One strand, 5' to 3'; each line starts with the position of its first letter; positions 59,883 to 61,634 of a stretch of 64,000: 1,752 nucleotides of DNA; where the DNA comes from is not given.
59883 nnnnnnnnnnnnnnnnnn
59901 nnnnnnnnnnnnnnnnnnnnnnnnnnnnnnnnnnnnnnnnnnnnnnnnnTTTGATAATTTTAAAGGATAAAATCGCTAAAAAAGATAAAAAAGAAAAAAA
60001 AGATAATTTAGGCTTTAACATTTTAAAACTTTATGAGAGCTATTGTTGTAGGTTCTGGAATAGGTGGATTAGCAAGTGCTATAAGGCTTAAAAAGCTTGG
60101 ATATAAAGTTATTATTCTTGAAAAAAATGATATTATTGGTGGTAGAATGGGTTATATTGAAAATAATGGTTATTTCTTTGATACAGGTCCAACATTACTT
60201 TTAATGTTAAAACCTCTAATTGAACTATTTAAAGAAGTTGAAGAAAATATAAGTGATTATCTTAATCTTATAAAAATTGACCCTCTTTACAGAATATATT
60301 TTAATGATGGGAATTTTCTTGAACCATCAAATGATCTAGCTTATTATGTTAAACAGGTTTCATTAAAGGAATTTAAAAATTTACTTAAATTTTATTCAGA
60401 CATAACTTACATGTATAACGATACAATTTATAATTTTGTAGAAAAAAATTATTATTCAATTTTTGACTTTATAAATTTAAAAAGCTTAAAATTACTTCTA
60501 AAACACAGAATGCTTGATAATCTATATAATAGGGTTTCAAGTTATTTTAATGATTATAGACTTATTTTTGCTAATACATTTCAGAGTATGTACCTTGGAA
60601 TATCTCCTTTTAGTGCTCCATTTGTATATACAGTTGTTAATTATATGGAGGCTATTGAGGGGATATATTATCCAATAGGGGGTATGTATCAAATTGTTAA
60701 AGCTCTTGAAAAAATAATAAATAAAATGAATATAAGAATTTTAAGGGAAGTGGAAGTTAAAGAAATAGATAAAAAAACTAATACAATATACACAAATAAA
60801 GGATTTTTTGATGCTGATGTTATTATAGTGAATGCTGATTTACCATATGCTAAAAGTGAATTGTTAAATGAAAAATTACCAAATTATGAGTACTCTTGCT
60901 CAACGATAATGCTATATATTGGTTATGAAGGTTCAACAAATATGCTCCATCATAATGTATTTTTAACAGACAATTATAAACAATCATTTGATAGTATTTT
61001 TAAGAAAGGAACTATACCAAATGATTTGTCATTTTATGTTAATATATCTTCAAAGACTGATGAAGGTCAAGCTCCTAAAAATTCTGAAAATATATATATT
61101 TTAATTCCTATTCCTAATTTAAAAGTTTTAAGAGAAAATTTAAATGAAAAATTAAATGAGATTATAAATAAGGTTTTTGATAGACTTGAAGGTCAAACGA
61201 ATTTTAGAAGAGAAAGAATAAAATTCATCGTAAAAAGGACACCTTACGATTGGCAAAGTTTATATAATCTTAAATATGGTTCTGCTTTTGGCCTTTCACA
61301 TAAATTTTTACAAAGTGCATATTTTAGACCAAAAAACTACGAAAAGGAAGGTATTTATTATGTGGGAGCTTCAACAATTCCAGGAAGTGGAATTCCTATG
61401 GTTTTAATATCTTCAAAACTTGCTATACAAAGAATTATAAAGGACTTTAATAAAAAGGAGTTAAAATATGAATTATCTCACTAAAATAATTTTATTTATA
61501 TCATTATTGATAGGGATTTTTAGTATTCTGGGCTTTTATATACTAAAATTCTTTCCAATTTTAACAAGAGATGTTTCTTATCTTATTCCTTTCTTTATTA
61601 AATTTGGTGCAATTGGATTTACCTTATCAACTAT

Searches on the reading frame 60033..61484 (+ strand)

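Call 10: search_protein_families(library=ncbifam, proteins=[window:60033-61484:+])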
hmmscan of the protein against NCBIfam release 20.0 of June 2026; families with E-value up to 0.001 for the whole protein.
window:60033-61484:+ (483 aa): 47 families (the best 25 are shown)
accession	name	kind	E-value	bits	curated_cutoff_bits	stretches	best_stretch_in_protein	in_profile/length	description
TIGR02734.1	crtI_fam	subfamily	1.3e-118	396.9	238.1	1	3-476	1-496/504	phytoene desaturase family protein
NF058655.1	CrtID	equivalog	1.2e-97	327.8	640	1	4-463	2-476/478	bifunctional phytoene desaturase/3,4-desaturase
NF042421.1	hydcarot_desat_CrtD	equivalog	3.1e-62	210.6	500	1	2-468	3-483/487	1-hydroxycarotenoid 3,4-desaturase CrtD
NF045637.1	carotdesatCrtDProt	equivalog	5.9e-60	203.2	580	1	4-471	2-485/485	1-hydroxycarotenoid 3,4-desaturase CrtD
TIGR02730.1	carot_isom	equivalog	1.2e-18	67.2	586.9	1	3-471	3-491/493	carotenoid isomerase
TIGR02733.1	desat_CrtD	equivalog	1.3e-14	53.8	549.7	1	3-55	4-56/492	C-3',4' desaturase CrtD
NF005560.0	PRK07233.1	equivalog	1.1e-12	47.6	252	1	1-49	1-49/435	hypothetical protein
NF005548.0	PRK07208.1-4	equivalog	3.2e-10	39.2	389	1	3-96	6-96/488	hypothetical protein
TIGR00562.1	proto_IX_ox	equivalog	7.3e-10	38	97.85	1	3-69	5-74/470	protoporphyrinogen oxidase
NF045689.1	BCarotKetCrtO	equivalog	4.9e-09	35.3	1000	1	3-245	6-269/563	beta-carotene ketolase CrtO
TIGR03467.1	HpnE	equivalog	6.7e-07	29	283.05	1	4-57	2-57/430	hydroxysqualene dehydroxylase HpnE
TIGR01813.1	flavo_cyto_c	subfamily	3e-06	26.3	285.45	1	4-37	3-37/444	flavocytochrome c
NF008845.0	PRK11883.1-5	equivalog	4.5e-06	25.2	560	1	3-68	7-79/468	protoporphyrinogen oxidase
NF040770.1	hetero_SS_HdrA2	exception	5.4e-06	24.8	1100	1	3-44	142-183/777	CoB-CoM heterodisulfide reductase HdrA2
TIGR04018.1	Bthiol_YpdA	hypoth_equivalog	9.4e-06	24.7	339.9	1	3-58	2-56/316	YpdA family putative bacillithiol disulfide reductase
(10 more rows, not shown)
